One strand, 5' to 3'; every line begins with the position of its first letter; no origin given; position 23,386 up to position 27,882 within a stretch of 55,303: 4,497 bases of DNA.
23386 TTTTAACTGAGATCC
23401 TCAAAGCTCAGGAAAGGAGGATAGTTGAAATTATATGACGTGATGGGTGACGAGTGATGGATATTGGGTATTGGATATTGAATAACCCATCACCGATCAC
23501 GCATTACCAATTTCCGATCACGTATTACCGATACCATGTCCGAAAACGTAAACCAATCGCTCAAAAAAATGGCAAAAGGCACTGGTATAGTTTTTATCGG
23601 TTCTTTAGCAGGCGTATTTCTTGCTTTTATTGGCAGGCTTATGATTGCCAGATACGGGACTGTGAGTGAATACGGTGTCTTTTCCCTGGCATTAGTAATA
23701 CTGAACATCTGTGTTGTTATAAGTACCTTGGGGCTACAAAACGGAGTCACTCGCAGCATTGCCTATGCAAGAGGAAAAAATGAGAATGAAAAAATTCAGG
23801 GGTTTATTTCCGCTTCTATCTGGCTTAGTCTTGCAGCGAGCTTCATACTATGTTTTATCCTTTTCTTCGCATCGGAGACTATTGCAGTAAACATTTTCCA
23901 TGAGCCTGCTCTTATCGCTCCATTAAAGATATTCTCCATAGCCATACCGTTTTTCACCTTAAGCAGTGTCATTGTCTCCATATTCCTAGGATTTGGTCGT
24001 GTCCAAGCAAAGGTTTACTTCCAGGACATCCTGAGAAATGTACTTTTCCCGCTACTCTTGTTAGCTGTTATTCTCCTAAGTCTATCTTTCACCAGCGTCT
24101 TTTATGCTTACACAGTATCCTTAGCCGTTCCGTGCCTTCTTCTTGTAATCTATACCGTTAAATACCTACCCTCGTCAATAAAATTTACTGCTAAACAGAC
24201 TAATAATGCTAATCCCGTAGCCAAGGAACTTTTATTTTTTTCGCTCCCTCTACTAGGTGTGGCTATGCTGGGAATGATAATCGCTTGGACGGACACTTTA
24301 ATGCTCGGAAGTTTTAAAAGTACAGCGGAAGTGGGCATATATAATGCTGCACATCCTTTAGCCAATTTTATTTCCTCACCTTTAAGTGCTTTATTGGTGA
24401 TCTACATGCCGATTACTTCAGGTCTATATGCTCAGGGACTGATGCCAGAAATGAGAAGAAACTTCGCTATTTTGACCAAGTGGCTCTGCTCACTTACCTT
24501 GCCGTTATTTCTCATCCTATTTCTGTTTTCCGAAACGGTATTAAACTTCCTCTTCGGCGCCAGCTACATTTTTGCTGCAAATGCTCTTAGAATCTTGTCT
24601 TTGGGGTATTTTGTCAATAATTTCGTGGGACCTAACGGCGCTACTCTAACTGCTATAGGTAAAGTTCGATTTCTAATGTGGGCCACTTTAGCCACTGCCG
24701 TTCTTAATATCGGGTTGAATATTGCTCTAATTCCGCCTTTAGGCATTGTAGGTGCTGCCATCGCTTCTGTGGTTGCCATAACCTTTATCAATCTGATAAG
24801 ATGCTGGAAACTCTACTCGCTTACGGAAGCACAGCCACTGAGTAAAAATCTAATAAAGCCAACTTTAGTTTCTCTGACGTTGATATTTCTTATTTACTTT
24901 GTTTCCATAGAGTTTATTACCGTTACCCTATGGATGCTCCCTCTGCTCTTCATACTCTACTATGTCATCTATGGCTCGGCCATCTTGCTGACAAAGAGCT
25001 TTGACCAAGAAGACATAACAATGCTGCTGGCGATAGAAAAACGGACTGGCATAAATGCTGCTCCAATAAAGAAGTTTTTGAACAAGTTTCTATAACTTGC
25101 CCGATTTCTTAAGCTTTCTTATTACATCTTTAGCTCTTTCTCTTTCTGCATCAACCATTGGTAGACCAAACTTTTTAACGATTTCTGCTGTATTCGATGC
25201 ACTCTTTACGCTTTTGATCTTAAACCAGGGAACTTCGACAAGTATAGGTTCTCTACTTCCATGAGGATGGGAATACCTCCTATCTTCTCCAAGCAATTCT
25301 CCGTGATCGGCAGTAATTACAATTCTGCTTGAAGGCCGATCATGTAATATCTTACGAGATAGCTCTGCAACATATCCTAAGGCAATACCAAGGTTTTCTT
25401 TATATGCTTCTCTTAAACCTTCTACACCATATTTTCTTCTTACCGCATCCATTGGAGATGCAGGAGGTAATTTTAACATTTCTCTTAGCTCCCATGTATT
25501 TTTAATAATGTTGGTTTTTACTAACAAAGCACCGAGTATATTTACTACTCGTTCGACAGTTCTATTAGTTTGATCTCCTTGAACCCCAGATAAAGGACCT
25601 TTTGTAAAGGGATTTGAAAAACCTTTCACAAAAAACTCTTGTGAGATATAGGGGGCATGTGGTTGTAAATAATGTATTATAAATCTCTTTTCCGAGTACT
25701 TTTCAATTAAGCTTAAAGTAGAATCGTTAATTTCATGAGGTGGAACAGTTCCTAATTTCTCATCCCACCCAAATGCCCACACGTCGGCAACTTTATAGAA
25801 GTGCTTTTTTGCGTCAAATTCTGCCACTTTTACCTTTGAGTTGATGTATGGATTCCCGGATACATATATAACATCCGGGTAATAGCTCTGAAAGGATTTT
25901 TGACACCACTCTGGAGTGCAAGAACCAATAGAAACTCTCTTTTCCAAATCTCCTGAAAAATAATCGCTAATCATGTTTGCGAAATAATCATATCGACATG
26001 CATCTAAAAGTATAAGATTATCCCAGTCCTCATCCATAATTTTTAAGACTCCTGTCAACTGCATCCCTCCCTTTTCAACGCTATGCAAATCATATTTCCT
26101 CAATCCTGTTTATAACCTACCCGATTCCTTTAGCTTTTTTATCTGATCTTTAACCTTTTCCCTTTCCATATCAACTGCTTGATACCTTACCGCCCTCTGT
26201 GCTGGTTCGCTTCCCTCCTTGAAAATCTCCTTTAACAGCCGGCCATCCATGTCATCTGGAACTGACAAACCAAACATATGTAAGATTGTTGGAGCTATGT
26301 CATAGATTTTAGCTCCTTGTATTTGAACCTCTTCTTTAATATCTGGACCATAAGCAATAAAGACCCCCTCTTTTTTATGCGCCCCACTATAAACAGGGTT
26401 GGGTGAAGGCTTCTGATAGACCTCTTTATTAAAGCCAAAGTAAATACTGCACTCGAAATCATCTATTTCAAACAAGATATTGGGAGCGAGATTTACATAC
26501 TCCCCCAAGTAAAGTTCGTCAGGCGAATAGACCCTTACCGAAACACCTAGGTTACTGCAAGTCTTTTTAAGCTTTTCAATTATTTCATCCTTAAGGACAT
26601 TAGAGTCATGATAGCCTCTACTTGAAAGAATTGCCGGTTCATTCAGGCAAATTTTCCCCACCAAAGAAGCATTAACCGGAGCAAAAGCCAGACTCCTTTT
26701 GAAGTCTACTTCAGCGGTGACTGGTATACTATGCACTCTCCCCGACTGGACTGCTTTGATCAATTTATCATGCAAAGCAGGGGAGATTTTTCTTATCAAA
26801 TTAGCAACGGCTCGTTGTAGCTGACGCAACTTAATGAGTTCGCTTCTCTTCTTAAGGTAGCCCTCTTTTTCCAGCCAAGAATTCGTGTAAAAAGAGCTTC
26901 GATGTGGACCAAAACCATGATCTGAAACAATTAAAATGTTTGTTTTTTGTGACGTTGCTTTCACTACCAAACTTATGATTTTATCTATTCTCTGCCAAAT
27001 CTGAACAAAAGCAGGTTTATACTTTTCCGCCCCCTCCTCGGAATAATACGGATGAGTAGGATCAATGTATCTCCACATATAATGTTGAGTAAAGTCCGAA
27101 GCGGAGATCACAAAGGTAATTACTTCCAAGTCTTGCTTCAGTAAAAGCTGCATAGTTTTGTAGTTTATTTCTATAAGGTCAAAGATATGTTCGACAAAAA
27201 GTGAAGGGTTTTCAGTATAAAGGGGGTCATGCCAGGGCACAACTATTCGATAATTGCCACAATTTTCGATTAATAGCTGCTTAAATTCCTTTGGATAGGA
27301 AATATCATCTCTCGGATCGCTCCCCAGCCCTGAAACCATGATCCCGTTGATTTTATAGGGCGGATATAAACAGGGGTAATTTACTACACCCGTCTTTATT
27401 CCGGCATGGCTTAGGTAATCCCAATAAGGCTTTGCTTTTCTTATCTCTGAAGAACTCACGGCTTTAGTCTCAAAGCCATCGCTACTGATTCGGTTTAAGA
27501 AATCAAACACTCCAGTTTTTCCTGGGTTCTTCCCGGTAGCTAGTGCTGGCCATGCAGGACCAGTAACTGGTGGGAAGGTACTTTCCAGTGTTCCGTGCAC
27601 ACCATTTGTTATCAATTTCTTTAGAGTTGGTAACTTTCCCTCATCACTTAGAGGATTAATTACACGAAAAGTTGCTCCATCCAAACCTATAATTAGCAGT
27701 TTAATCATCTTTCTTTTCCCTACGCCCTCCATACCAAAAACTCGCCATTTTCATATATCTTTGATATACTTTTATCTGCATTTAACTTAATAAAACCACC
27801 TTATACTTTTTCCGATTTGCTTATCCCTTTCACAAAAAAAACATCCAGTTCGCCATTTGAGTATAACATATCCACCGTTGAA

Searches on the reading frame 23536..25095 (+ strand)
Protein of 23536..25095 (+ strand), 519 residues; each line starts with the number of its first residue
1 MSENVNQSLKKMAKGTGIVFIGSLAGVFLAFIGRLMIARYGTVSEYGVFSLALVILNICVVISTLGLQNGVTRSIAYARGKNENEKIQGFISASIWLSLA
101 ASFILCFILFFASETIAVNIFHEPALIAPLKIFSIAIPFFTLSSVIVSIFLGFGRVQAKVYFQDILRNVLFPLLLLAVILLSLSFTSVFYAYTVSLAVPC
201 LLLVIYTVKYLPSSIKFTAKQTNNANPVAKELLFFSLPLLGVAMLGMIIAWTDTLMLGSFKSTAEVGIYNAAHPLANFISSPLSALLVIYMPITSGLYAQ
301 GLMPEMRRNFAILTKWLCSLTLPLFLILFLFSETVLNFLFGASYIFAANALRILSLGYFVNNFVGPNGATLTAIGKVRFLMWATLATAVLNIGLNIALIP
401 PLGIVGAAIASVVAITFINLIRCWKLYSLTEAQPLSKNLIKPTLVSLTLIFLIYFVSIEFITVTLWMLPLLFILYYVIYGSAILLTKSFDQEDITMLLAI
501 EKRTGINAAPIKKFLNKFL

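Call 46: search_protein_families(library=pfam, proteins=[window:23536-25095:+], max_evalue=0.001)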
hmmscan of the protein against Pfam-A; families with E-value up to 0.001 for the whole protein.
window:23536-25095:+ (519 aa): 3 families
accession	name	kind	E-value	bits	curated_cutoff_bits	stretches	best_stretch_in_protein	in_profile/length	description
PF01943.22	Polysacc_synt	-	1.2e-24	87.6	28.2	1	13-288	2-263/274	Polysaccharide biosynthesis protein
PF13440.11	Polysacc_synt_3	-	1.7e-17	64.1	23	1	37-345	2-289/293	Polysaccharide biosynthesis protein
PF01554.23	MatE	-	2.2e-13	50.7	24.9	2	241-395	4-159/161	MatE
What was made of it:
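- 23536..25095 (+): Wzx-type polysaccharide flippase next to the tail-bearing AP-like genes. Pfam Polysacc_synt (call 46).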

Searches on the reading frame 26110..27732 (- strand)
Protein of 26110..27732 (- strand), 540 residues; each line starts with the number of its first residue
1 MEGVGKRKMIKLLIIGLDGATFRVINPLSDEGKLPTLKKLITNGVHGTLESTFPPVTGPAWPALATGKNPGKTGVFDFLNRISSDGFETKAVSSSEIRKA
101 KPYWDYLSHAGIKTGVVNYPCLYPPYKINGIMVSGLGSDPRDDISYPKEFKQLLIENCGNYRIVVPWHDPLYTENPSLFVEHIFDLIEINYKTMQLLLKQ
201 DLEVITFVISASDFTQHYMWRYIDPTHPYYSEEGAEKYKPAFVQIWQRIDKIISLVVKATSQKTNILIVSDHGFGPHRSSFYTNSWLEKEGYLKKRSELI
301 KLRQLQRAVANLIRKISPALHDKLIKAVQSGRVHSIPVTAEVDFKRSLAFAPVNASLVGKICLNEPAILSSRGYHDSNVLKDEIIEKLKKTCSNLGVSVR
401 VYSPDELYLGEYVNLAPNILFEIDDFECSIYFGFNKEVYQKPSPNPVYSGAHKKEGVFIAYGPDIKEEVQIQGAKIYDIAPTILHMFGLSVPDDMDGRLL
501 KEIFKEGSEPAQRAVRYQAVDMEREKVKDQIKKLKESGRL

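Call 4: search_protein_families(library=pfam, proteins=[window:26110-27732:-], max_evalue=0.01)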
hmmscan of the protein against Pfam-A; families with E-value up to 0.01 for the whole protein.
window:26110-27732:- (540 aa): 2 families
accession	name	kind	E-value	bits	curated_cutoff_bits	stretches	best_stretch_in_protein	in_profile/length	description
PF01663.27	Phosphodiest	-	1.6e-33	117.2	23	1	12-305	1-256/342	Type I phosphodiesterase / nucleotide pyrophosphatase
PF16347.10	SGSH_C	-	0.0017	19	29.3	1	475-518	39-83/154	N-sulphoglucosamine sulphohydrolase, C-terminal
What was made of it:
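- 26110..27732 (-): NPP-like AP-superfamily enzyme (540 aa). The K-type tail is encoded at 26113-26163. Pfam Phosphodiest, E=1.6e-33 (call 4).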

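Call 5: search_protein_families(library=ncbifam, proteins=[window:26110-27732:-], max_evalue=0.01)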
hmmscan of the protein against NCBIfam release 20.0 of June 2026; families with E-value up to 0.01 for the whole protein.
window:26110-27732:- (540 aa): 3 families
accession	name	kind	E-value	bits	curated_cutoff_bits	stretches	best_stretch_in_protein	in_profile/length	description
NF010322.0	PRK13759.1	equivalog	1.5e-05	23.7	481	1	472-528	348-399/486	arylsulfatase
TIGR01307.1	pgm_bpd_ind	equivalog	2.7e-05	22.8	330.65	1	440-499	445-502/504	2,3-bisphosphoglycerate-independent phosphoglycerate mutase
NF003897.0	PRK05434.1-5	equivalog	0.0002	20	862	1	451-500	462-510/514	2,3-bisphosphoglycerate-independent phosphoglycerate mutase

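Call 50: find_homologous_proteins(query=window:26110-27729:-, max_evalue=0.00001)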
Query window:26110-27729:- (539 aa): 2971 proteins with E <= 0.00001 among 8000 candidates; the best 120 are listed.
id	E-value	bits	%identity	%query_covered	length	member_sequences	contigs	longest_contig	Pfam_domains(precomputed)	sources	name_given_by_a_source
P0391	0.0e+0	1236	100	100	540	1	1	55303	PF01663.28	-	-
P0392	5.3e-242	823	64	99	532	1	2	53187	PF01663.28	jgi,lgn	-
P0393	9.3e-240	815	65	99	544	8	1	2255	PF01663.28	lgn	-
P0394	3.3e-238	810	63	99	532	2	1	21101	PF01663.28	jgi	-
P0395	1.2e-236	805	64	99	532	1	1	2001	PF01663.28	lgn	-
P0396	3.1e-236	804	65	99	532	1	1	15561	PF01663.28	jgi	jgi:predicted AlkP superfamily phosphohydrolase/phosphomutase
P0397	1.9e-232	791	62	99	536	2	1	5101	PF01663.28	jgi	jgi:predicted AlkP superfamily phosphohydrolase/phosphomutase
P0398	3.0e-230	784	62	98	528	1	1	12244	PF01663.28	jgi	jgi:predicted AlkP superfamily phosphohydrolase/phosphomutase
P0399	5.4e-225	767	63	99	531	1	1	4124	PF01663.28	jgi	jgi:predicted AlkP superfamily phosphohydrolase/phosphomutase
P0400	1.1e-222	759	61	99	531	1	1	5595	PF01663.28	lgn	-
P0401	4.6e-222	757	60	98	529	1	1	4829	PF01663.28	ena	-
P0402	9.7e-222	756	59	99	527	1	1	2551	PF01663.28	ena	-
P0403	1.7e-221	755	61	99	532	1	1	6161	PF01663.28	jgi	jgi:predicted AlkP superfamily phosphohydrolase/phosphomutase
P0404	7.2e-221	753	61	99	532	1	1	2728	PF01663.28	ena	-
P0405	5.0e-217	740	60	99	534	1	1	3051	PF01663.28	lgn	-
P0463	2.5e-124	434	43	98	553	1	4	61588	PF01663.28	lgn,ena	-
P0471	8.9e-122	426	41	99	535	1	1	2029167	PF01663.28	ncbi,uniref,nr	ncbi:hypothetical protein A3L11_03650 [Thermococcus siculi]|uniref:Phosphodiesterase n=1 Tax=Thermoc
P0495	7.4e-117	410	38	95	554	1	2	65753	PF01663.28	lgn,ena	-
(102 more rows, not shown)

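Call 52: find_encoding_contigs(protein=P0463, flank=10000, max_places=2)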
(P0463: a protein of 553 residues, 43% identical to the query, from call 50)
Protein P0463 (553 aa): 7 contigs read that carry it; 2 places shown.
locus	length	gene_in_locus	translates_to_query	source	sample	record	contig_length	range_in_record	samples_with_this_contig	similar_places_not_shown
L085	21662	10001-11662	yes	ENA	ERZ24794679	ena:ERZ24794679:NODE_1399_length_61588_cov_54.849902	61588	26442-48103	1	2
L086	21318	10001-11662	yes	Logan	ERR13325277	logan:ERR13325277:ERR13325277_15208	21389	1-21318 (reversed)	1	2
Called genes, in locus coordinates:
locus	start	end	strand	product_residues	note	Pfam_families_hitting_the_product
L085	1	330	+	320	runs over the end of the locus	PF18765:Polbeta, PF01934:HepT-like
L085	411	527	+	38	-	-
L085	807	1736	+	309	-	PF00106:adh_short (weak), PF01073:3Beta_HSD, PF01370:Epimerase, PF02719:Polysacc_synt_2, PF04321:RmlD_sub_bind, PF05368:NmrA (weak), PF16363:GDP_Man_Dehyd, PF07993:NAD_binding_4, +1 more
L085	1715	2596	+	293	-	PF28492:Beta_helix_4 (faint), PF05048:NosD (weak)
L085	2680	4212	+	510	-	PF00370:FGGY_N, PF02782:FGGY_C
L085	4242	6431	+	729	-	PF02449:Glyco_hydro_42, PF08532:Glyco_hydro_42M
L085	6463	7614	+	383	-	PF00465:Fe-ADH, PF13685:Fe-ADH_2, PF25137:ADH_Fe_C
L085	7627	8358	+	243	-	PF00483:NTP_transferase, PF01128:IspD (weak), PF12804:NTP_transf_3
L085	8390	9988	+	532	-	PF01554:MatE, PF01943:Polysacc_synt, PF13440:Polysacc_synt_3, PF03023:MurJ (weak)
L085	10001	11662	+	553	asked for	PF01663:Phosphodiest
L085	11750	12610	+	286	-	PF01066:CDP-OH_P_transf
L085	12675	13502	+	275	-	PF01522:Polysacc_deac_1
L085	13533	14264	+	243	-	PF01209:Ubie_methyltran, PF02353:CMAS, PF13489:Methyltransf_23, PF08003:Methyltransf_9, PF13847:Methyltransf_31, PF08241:Methyltransf_11, PF08242:Methyltransf_12, PF13649:Methyltransf_25, +5 more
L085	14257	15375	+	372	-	PF00534:Glycos_transf_1, PF13692:Glyco_trans_1_4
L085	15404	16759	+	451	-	PF04932:Wzy_C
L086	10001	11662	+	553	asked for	PF01663:Phosphodiest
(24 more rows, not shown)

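Call 53: find_encoding_contigs(protein=P0495, flank=10000, max_places=2)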
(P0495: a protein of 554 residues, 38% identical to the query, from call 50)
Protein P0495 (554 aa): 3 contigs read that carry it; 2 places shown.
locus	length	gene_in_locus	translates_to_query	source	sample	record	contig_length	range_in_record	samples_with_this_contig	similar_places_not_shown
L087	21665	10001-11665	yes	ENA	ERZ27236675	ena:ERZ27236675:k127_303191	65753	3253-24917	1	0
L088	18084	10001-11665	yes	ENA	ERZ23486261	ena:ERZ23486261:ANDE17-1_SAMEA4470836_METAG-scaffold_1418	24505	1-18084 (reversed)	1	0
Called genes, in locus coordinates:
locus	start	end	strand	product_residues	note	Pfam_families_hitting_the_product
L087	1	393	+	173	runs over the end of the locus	PF00908:dTDP_sugar_isom, PF05523:FdtA, PF14667:Polysacc_synt_C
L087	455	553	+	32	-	-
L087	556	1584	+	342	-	PF01073:3Beta_HSD, PF01370:Epimerase, PF02719:Polysacc_synt_2, PF04321:RmlD_sub_bind, PF07993:NAD_binding_4, PF13460:NAD_binding_10 (weak), PF16363:GDP_Man_Dehyd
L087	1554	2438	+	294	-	PF02563:Poly_export (faint), PF10531:SLBB, PF22461:SLBB_2 (weak), PF10531:SLBB, PF22461:SLBB_2 (weak)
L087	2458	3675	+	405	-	PF02706:Wzz, PF13807:GNVR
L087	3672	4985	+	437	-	PF03446:NAD_binding_2, PF03721:UDPG_MGDP_dh_N, PF00984:UDPG_MGDP_dh, PF03720:UDPG_MGDP_dh_C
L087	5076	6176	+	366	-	PF02350:Epimerase_2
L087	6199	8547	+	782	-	PF13320:GH123_cat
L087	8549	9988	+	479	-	PF01943:Polysacc_synt, PF13440:Polysacc_synt_3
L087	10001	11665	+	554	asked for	PF01663:Phosphodiest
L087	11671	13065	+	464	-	PF04932:Wzy_C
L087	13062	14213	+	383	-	PF13439:Glyco_transf_4, PF13579:Glyco_trans_4_4, PF00534:Glycos_transf_1, PF13692:Glyco_trans_1_4, PF13524:Glyco_trans_1_2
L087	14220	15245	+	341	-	PF00534:Glycos_transf_1, PF13692:Glyco_trans_1_4, PF13524:Glyco_trans_1_2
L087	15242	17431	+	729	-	PF08240:ADH_N, PF00107:ADH_zinc_N, PF03721:UDPG_MGDP_dh_N (faint), PF01408:GFO_IDH_MocA, PF02894:GFO_IDH_MocA_C, PF22725:GFO_IDH_MocA_C3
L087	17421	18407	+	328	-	PF06662:C5-epim_C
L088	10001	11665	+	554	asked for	PF01663:Phosphodiest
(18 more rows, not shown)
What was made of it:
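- Wzx/Wzy loci (calls 52, 53).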

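Call 60: find_encoding_contigs(protein=P0471, flank=8000, max_places=1)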
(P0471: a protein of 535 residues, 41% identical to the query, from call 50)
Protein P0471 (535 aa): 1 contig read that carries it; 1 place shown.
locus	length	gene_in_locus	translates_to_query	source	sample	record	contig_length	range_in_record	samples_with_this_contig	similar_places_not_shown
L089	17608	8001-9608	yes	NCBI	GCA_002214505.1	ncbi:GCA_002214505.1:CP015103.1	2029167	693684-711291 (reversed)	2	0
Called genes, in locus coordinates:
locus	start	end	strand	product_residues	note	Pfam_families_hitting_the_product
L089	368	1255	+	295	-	PF00535:Glycos_transf_2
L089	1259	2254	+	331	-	PF00535:Glycos_transf_2, PF10111:Glyco_tranf_2_2, PF13641:Glyco_tranf_2_3, PF13632:Glyco_trans_2_3 (weak)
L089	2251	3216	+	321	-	PF08660:Alg14, PF04101:Glyco_tran_28_C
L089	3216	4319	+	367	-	PF00535:Glycos_transf_2, PF13641:Glyco_tranf_2_3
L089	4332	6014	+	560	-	-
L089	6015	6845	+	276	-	PF00535:Glycos_transf_2, PF10111:Glyco_tranf_2_2 (weak)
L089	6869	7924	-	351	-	PF00535:Glycos_transf_2, PF13641:Glyco_tranf_2_3, PF00535:Glycos_transf_2, PF13712:Glyco_tranf_2_5 (faint), PF13632:Glyco_trans_2_3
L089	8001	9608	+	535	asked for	PF01663:Phosphodiest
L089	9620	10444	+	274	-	PF00685:Sulfotransfer_1, PF13469:Sulfotransfer_3 (weak)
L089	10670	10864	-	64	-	-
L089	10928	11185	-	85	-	PF01943:Polysacc_synt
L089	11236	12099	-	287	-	PF01370:Epimerase, PF04321:RmlD_sub_bind, PF02719:Polysacc_synt_2, PF16363:GDP_Man_Dehyd, PF07993:NAD_binding_4 (weak)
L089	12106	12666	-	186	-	PF00908:dTDP_sugar_isom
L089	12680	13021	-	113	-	PF01850:PIN (faint)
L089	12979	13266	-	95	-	PF26688:RHH_12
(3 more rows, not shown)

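Call 65: predict_structure(alignment_id=A4)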
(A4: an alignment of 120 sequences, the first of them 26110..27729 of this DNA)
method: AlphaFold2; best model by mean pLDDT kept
length: 539 residues; sequences in the alignment: 120
mean_pLDDT: 94.4   pTM: 0.92
mean pLDDT of the five models: 94.4, 93.8, 93.7, 93.1, 93.1
residues with pLDDT >= 90: 453; 70-90: 76; 50-70: 9; < 50: 1
segments of 3 or more residues with pLDDT < 50: none
pLDDT, mean of each block of 10 residues (from residue 1): 72 98 98 99 98 96 98 96 90 96 98 98 98 94 97 94 93 96 98 97 98 98 98 98 99 95 97 98 98 92 89 88 82 85 96 92 93 90 98 98 97 97 98 96 95 98 98 98 98 97 98 91 70 81
secondary structure, 60 per line:
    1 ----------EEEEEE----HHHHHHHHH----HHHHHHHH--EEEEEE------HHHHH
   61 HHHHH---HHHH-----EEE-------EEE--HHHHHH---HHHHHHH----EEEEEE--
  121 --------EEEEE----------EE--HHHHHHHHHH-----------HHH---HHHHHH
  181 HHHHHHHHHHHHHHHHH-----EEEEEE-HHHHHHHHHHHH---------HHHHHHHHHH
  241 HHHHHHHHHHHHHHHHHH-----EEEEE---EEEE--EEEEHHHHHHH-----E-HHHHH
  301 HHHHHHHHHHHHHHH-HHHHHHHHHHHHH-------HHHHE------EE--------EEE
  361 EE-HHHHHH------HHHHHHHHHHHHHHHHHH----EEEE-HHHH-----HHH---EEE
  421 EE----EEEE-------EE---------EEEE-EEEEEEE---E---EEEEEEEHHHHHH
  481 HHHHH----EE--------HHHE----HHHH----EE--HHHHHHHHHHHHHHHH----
elements in order: E11-16 H21-29 H34-41 E44-49 H56-65 H69-72 E78-80 E88-90 H93-98 H102-108 E113-118 E129-133 H148-157 H175-197 E203-208 H210-221 H231-258 E264-268 E272-275 E278-281 H282-288 H296-315 H317-329 H337-340 E358-362 H364-369 H376-393 E398-401 H403-406 E418-422 E427-430 E449-452 E454-460 E468-474 H475-485 H508-511 H520-535
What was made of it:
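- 26110..27732 (-): AF2 model with pLDDT 94; tail helix 520-535 has pLDDT 70-81 (call 65).
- The NPP-like tail helix has moderate pLDDT, 70-81 (call 65).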

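Call 70: fold_search(model_id=the predicted structure, library=pdb)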
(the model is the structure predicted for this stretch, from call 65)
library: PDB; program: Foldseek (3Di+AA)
matches with E <= 10: 561; with E <= 0.001: 365
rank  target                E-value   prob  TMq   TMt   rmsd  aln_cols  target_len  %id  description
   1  6xkd_B                3.5e-15  1.00  0.47  0.38   7.9       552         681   14  Structure of ligand-bound mouse cGAMP hydrolase ENPP1 (released 2021-06-02)
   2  4gtw_B                4.2e-15  1.00  0.51  0.41   6.2       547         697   15  Crystal structure of mouse Enpp1 in complex with AMP (released 2012-11-07)
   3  2gsn_A                4.2e-15  1.00  0.46  0.62   8.0       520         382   14  Structure of Xac Nucleotide Pyrophosphatase/Phosphodiesterase (released 2006-08-01)
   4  4gtw_A                5.3e-15  1.00  0.51  0.40   6.5       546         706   15  Crystal structure of mouse Enpp1 in complex with AMP (released 2012-11-07)
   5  6aek_A                5.6e-15  1.00  0.50  0.39   6.1       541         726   14  Crystal structure of ENPP1 in complex with pApG (released 2019-03-06)
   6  7n1s_B                6.3e-15  1.00  0.48  0.65   7.9       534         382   15  Crystal Structure Analysis of Xac Nucleotide Pyrophosphatase/Phosphodiesterase (released 2022-06-01)
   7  6ael_A                7.9e-15  1.00  0.51  0.39   6.0       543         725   14  Crystal structure of ENPP1 in complex with 3'3'-cGAMP (released 2019-03-06)
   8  7mw8_A                9.4e-15  1.00  0.45  0.61   8.1       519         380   15  Crystal Structure Analysis of Xac Nucleotide Pyrophosphatase/Phosphodiesterase (released 2022-05-18)
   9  8ghr_A                1.1e-14  1.00  0.49  0.38   7.0       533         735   14  Structure of human ENPP1 in complex with variable heavy domain VH27.2 (released 2023-08-02)
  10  7n1s_A                1.3e-14  1.00  0.46  0.62   8.4       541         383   15  Crystal Structure Analysis of Xac Nucleotide Pyrophosphatase/Phosphodiesterase (released 2022-06-01)
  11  6weu_BbB              1.6e-14  1.00  0.50  0.35   6.2       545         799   14  Crystal structures of human E-NPP 1: bound to adenosine-5'-thio-monophosphate (released 2020-09-09)
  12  4b56_B                2.3e-14  1.00  0.51  0.39   6.4       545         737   14  Structure of ectonucleotide pyrophosphatase-phosphodiesterase-1 (NPP1) (released 2012-09-19)
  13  6wew_BaB              2.5e-14  1.00  0.50  0.35   6.4       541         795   14  Crystal structures of human E-NPP 1: bound to N-{4-[(7-methoxyquinolin-4-yl)oxy]phenyl}sulfuric diamide (released 2020-09-09)
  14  6weu_AbA              2.8e-14  1.00  0.50  0.34   6.0       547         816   13  Crystal structures of human E-NPP 1: bound to adenosine-5'-thio-monophosphate (released 2020-09-09)
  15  6xkd_A                3.4e-14  1.00  0.49  0.40   6.3       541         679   15  Structure of ligand-bound mouse cGAMP hydrolase ENPP1 (released 2021-06-02)
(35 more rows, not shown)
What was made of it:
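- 26110..27732 (-): NPP fold confirmed by Foldseek (call 70).
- On Alkaline-phosphatase superfamily (NPP / sulfatase): 26110-27732 hits Phosphodiest at E=1.6e-33, and its model matches the NPP fold (calls 4, 65, 70).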
